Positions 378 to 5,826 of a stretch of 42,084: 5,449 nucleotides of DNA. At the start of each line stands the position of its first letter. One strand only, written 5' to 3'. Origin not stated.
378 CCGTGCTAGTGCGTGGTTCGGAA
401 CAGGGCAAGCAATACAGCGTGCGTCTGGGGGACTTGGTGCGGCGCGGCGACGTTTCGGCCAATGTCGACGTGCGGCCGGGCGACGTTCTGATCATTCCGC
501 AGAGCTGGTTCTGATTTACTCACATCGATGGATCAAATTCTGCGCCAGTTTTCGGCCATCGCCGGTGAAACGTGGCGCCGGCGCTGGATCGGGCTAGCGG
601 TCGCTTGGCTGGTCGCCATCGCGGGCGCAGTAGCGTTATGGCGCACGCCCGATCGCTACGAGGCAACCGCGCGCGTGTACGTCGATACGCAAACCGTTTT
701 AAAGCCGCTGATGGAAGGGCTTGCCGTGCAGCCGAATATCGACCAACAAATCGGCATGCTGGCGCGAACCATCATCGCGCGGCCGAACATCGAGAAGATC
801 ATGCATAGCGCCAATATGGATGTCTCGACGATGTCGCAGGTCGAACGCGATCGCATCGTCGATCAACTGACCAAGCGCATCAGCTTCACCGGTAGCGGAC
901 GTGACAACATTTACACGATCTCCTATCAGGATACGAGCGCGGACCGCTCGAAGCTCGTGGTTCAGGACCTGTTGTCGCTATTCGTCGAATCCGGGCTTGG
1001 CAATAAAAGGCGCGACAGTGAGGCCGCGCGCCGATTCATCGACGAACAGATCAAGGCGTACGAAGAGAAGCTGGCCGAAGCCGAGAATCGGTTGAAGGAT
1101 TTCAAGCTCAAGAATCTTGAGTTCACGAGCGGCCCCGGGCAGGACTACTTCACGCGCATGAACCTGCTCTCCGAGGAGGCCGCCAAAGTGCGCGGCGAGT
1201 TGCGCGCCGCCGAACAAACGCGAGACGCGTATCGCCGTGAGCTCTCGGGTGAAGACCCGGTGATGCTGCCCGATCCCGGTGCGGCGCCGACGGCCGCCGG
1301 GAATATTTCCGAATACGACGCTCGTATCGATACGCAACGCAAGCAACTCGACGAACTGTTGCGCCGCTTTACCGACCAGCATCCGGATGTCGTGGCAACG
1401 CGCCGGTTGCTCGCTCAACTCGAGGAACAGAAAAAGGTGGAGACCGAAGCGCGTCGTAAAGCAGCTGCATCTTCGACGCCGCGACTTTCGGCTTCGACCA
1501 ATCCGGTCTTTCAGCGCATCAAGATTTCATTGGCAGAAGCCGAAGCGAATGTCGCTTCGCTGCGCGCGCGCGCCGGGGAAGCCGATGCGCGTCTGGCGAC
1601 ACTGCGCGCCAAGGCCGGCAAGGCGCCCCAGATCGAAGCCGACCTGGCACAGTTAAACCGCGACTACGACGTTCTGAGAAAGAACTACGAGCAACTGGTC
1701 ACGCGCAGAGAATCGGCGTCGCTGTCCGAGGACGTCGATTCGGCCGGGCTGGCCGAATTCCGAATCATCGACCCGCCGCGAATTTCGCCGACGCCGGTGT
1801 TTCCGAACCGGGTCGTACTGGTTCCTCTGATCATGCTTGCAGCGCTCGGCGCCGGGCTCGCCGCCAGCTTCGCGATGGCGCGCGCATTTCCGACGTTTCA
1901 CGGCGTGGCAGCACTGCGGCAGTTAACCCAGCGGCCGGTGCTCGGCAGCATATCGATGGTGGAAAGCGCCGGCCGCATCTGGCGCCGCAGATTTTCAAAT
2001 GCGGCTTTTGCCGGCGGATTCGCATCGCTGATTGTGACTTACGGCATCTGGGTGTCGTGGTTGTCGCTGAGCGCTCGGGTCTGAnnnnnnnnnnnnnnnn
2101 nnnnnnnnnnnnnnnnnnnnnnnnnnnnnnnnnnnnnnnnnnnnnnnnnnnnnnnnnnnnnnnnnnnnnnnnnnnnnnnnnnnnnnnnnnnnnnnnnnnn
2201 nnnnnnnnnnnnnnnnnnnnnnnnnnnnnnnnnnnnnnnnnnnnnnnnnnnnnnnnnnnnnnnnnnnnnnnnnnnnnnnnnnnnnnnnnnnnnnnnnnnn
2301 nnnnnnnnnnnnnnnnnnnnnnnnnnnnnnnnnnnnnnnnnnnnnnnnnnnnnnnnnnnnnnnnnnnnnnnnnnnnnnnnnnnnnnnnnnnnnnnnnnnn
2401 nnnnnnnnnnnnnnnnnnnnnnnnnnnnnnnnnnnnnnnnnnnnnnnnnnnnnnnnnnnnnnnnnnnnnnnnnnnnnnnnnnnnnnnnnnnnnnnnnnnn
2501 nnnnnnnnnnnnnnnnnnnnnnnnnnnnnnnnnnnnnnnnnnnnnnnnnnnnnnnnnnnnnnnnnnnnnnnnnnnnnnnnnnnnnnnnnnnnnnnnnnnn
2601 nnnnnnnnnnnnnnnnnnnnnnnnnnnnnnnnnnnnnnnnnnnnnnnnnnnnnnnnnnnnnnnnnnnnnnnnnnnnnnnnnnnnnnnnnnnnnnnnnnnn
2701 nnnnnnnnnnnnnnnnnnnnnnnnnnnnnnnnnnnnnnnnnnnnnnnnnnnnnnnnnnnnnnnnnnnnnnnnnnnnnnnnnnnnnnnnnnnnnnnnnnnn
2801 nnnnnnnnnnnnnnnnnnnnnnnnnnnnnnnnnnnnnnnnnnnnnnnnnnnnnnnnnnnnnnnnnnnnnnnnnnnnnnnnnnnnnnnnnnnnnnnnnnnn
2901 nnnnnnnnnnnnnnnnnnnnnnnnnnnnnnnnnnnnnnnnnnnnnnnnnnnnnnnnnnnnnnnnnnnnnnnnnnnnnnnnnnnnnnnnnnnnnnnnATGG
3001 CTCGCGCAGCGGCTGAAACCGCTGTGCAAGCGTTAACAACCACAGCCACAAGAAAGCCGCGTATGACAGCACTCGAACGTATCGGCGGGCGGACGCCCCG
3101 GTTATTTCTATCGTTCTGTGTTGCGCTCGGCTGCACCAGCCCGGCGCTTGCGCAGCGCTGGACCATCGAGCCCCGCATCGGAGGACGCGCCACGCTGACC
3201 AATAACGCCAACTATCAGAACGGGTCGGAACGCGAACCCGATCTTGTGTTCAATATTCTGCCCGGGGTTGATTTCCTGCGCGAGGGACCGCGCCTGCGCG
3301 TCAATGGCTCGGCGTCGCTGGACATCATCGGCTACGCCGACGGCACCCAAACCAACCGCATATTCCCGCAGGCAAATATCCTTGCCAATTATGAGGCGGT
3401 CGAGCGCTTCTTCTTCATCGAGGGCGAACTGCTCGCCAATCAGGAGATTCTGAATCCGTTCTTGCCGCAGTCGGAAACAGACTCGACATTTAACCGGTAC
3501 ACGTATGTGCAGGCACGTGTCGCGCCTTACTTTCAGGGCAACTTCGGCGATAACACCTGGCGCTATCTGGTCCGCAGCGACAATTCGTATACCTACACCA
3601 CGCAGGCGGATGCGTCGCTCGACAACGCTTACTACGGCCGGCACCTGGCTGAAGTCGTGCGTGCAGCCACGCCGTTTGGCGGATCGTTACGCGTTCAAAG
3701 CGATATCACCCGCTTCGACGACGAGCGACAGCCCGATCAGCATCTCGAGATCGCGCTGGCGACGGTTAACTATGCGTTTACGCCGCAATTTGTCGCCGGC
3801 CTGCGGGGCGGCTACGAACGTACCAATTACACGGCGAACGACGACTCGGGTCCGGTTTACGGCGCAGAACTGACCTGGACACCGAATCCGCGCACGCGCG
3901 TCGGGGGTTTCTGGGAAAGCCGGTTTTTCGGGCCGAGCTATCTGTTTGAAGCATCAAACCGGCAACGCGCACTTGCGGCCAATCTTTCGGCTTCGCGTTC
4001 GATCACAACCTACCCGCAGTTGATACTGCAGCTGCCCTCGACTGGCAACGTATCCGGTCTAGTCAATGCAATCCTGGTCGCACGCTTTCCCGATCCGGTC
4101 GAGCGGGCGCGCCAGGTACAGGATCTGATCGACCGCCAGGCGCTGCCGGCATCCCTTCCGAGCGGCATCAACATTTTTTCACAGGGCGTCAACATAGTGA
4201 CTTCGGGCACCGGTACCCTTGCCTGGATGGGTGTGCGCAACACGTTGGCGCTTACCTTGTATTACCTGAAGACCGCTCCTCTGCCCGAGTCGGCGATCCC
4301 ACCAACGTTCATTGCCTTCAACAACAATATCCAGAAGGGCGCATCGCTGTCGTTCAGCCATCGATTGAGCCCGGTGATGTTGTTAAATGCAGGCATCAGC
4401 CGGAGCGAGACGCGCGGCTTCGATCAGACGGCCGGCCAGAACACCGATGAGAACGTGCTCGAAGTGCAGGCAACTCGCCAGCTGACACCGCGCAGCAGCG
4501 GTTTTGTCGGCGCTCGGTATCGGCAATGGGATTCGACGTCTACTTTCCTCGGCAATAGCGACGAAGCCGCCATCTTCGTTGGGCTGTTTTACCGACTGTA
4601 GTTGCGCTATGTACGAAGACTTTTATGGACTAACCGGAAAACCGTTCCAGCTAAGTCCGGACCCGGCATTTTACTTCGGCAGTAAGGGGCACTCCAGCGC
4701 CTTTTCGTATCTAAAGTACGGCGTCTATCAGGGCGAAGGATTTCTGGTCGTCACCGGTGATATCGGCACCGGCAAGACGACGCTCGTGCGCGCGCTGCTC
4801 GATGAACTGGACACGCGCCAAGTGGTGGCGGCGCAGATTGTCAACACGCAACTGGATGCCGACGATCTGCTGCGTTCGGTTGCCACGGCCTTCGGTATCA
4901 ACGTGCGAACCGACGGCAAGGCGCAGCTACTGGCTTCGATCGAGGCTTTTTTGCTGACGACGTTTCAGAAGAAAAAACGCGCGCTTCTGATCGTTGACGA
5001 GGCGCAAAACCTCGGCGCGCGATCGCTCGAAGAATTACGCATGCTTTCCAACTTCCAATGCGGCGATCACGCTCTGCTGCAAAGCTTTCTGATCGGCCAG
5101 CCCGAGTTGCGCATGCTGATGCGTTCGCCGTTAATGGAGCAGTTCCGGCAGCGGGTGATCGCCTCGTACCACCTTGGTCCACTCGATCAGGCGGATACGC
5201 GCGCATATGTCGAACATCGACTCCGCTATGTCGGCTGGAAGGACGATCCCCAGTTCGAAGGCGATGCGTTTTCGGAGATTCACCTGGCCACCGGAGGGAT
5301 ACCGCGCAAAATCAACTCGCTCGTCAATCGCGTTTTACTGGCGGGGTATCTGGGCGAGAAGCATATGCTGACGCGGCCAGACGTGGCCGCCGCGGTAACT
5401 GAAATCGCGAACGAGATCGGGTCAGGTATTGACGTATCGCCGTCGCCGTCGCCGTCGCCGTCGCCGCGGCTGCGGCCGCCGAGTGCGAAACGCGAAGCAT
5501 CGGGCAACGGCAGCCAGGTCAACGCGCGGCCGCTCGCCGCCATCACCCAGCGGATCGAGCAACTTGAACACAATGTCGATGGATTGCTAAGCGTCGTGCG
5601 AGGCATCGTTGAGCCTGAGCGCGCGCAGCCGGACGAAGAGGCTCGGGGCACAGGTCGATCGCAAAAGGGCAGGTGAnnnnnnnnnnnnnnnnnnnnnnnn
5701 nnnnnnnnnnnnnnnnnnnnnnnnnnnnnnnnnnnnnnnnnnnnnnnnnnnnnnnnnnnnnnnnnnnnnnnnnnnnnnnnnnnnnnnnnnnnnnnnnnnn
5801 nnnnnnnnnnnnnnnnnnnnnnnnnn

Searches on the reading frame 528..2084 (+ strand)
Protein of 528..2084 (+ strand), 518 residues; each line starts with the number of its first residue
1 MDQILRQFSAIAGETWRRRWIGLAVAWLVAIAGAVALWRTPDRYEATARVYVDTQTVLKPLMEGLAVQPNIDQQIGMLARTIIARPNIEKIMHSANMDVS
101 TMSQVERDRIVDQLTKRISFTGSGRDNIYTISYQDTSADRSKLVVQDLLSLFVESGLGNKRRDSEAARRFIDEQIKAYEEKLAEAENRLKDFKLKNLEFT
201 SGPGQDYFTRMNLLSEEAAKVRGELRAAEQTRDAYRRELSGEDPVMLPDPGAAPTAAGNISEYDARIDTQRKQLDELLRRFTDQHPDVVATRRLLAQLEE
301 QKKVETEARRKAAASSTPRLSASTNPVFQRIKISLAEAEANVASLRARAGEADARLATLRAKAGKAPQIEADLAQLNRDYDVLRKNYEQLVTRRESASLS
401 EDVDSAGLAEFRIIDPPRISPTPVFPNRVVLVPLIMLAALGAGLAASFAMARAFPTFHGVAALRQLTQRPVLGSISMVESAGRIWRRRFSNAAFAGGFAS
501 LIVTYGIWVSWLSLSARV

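Call 9: search_protein_families(library=ncbifam, proteins=[window:528-2084:+], max_evalue=0.00001)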
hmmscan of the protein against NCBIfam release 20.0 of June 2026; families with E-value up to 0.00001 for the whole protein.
window:528-2084:+ (518 aa): 5 families
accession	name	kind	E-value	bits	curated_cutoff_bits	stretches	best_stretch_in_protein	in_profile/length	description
TIGR03007.1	pepcterm_ChnLen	equivalog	6.9e-159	529.2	278.85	1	14-509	9-494/498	XrtA system polysaccharide chain length determinant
TIGR03017.1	EpsF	equivalog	9.2e-12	44.4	422.75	1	16-451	11-423/444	chain length determinant protein EpsF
TIGR01005.1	eps_transp_fam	subfamily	6.4e-10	37.9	411.7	1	309-454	317-454/754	exopolysaccharide transport protein family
NF007350.0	PRK09841.1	equivalog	7.8e-08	30.9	1248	1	362-471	361-464/726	tyrosine-protein kinase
NF008568.0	PRK11519.1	equivalog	9.4e-07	27.4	1068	0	357-451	356-445/720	tyrosine-protein kinase Wzc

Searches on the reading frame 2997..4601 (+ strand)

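Call 9: search_protein_families(library=ncbifam, proteins=[window:2997-4601:+], max_evalue=0.00001)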
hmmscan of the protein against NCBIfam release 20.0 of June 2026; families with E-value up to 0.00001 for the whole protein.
window:2997-4601:+ (534 aa): 1 family
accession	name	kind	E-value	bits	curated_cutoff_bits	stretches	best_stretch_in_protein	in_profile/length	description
TIGR03016.1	pepcterm_hypo_1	hypoth_equivalog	1.1e-73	248.8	90.85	1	52-516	1-461/477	TIGR03016 family PEP-CTERM system-associated outer membrane protein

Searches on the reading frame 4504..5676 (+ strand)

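Call 9: search_protein_families(library=ncbifam, proteins=[window:4504-5676:+], max_evalue=0.00001)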
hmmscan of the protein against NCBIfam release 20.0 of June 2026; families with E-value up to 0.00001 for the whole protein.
window:4504-5676:+ (390 aa): 1 family
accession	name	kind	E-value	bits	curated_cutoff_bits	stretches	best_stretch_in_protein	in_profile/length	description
TIGR03015.1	pepcterm_ATPase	hypoth_equivalog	2e-112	375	324.5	1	36-304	1-269/269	XrtA/PEP-CTERM system-associated ATPase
